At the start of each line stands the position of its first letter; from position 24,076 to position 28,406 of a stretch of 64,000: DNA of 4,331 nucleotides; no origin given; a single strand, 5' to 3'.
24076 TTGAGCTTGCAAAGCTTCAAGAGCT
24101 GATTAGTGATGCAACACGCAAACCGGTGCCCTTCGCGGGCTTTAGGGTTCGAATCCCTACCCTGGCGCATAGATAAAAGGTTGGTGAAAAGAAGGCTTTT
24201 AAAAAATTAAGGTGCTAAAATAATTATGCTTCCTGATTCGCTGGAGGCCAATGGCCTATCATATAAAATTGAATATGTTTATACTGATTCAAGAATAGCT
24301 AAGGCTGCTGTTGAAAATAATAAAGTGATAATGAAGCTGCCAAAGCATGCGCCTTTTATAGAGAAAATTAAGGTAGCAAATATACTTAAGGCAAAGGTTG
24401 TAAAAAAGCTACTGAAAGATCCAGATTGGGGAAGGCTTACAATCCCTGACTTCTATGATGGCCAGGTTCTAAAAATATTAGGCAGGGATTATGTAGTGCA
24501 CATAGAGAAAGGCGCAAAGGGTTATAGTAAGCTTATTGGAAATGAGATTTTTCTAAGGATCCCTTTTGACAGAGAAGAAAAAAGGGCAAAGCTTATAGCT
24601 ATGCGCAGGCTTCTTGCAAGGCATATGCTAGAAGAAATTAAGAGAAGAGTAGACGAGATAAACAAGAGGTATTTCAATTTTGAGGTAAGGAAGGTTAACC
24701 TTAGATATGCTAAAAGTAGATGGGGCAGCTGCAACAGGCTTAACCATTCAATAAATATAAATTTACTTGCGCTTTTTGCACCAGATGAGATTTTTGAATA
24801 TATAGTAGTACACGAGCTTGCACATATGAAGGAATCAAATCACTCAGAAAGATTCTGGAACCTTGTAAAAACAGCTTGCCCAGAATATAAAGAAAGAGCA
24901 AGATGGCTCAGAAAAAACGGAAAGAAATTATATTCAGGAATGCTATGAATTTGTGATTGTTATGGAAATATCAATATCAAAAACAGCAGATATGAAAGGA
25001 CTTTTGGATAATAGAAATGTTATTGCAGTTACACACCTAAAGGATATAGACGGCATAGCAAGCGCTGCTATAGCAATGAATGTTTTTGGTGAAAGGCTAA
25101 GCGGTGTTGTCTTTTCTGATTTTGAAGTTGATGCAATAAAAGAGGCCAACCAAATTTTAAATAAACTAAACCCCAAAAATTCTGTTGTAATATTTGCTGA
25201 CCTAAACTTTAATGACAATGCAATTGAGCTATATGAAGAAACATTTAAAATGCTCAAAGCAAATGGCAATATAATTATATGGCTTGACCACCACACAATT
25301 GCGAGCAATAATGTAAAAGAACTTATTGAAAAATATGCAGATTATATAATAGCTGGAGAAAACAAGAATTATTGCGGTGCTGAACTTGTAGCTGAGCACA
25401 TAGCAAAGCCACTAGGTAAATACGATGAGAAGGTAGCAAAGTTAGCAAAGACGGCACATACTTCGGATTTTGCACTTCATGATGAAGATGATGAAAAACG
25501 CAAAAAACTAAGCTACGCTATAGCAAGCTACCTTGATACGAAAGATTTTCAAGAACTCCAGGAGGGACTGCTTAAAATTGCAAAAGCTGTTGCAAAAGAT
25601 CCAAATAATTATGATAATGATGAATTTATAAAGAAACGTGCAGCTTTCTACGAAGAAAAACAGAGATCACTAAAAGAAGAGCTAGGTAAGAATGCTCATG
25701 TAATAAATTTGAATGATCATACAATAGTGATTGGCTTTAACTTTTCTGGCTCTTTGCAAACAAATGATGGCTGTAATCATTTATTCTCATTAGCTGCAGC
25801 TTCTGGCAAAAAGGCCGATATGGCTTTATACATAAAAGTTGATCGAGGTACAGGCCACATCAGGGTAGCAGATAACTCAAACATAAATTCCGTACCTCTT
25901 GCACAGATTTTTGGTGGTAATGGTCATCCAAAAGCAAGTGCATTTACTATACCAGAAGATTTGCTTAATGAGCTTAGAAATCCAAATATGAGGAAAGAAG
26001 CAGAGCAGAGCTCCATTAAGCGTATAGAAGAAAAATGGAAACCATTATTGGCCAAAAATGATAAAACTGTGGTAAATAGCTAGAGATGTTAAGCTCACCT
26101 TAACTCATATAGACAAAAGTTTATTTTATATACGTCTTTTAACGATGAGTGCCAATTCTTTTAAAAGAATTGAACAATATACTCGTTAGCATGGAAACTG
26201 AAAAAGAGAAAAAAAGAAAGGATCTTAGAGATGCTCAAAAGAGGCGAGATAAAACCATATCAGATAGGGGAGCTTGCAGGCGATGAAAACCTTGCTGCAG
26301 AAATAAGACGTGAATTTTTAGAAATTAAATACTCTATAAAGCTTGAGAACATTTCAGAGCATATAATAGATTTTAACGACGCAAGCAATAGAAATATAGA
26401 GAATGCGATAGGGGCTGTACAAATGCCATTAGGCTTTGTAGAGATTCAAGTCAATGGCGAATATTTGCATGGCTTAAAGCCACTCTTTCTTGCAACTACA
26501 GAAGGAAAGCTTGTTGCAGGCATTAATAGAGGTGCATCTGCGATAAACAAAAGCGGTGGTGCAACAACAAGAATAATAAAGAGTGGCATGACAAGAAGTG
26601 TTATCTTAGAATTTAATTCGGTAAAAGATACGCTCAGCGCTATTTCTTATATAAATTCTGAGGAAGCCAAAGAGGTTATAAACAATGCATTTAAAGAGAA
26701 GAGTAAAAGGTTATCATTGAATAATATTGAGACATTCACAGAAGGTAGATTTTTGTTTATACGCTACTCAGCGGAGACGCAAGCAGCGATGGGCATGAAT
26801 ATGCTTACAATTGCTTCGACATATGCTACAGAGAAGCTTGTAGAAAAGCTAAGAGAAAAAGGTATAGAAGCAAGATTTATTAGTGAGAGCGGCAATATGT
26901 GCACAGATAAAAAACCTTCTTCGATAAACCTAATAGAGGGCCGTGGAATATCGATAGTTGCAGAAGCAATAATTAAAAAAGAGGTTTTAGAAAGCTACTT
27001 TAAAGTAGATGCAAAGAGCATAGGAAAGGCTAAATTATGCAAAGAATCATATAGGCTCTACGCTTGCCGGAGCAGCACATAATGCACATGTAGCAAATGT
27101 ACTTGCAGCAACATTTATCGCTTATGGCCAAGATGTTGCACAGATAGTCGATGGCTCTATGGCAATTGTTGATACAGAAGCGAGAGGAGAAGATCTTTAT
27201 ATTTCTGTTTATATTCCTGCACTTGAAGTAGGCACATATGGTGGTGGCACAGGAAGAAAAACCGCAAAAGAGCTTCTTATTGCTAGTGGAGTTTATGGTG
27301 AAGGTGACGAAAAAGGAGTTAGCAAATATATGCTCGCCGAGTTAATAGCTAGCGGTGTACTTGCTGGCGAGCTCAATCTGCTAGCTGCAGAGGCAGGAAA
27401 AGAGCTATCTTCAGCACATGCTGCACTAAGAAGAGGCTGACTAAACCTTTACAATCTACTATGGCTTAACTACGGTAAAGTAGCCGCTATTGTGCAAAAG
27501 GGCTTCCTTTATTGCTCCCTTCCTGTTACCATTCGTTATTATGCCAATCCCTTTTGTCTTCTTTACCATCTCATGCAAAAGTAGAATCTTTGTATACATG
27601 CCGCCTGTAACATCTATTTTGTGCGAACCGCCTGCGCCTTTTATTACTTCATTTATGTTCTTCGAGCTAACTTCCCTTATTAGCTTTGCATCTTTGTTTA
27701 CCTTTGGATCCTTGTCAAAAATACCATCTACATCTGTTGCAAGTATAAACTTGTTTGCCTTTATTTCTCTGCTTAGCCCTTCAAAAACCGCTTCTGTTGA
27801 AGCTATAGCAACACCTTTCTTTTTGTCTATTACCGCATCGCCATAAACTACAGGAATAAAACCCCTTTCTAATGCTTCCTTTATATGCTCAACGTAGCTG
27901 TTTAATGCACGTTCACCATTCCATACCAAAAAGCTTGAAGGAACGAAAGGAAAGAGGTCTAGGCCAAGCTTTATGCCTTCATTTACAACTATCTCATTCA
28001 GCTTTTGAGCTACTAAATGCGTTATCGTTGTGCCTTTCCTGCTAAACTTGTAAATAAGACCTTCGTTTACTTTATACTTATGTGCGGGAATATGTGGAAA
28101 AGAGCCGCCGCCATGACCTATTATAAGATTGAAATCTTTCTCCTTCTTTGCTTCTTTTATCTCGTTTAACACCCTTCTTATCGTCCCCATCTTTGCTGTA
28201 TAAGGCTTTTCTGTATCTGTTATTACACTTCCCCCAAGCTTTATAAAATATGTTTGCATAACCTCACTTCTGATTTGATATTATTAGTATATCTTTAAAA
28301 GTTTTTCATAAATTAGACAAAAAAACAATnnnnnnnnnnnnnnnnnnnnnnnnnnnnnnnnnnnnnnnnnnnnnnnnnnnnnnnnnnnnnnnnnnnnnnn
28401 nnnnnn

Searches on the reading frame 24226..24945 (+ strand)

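Call 95: search_protein_families(library=pfam, proteins=[window:24226-24945:+], max_evalue=0.0001)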
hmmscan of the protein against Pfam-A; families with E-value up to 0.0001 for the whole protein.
window:24226-24945:+ (240 aa): 1 family
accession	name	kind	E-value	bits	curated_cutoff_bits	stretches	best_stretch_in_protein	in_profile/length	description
PF01863.23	YgjP-like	-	7.7e-38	131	26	1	29-230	7-206/207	YgjP-like, metallopeptidase domain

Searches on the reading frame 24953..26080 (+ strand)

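Call 95: search_protein_families(library=pfam, proteins=[window:24953-26080:+], max_evalue=0.0001)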
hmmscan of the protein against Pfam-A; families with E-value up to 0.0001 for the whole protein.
window:24953-26080:+ (376 aa): 1 family
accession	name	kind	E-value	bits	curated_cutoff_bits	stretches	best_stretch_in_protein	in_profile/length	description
PF01368.27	DHH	-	5.2e-09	36.9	28.1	1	23-162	2-118/125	DHH family, N-terminal domain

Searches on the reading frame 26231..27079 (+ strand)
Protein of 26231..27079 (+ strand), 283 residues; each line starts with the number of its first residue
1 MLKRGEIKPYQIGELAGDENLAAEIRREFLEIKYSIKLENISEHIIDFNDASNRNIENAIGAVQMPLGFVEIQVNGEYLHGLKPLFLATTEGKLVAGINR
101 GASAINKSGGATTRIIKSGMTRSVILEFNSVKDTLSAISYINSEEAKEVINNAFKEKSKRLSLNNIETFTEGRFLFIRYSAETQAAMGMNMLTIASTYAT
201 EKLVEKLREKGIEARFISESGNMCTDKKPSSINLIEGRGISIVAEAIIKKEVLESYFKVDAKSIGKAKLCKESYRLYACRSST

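Call 95: search_protein_families(library=pfam, proteins=[window:26231-27079:+], max_evalue=0.0001)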
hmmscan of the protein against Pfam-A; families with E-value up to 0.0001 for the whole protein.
window:26231-27079:+ (283 aa): 1 family
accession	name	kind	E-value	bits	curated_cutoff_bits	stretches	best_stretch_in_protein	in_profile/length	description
PF00368.23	HMG-CoA_red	-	5.6e-55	187.3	27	1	23-264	2-235/368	Hydroxymethylglutaryl-coenzyme A reductase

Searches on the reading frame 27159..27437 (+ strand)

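Call 95: search_protein_families(library=pfam, proteins=[window:27159-27437:+], max_evalue=0.0001)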
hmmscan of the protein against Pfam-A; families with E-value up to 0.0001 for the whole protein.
window:27159-27437:+ (93 aa): 1 family
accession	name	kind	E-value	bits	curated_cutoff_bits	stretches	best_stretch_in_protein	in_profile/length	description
PF00368.23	HMG-CoA_red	-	3.3e-18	66.3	27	1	6-92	286-368/368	Hydroxymethylglutaryl-coenzyme A reductase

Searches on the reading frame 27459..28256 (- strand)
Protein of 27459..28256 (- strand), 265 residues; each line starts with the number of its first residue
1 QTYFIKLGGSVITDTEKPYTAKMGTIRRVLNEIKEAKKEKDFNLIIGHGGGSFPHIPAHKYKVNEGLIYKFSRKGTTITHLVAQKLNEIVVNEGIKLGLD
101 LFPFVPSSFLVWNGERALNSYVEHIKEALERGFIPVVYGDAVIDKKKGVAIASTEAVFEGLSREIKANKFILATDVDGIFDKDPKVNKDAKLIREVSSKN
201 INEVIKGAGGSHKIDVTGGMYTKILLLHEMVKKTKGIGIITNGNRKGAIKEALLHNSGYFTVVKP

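Call 95: search_protein_families(library=pfam, proteins=[window:27459-28256:-], max_evalue=0.0001)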
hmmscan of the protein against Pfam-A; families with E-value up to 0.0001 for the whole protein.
window:27459-28256:- (265 aa): 1 family
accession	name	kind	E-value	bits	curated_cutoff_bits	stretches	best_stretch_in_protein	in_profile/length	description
PF00696.33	AA_kinase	-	2.7e-38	132.5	24.9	1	4-235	4-227/234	Amino acid kinase family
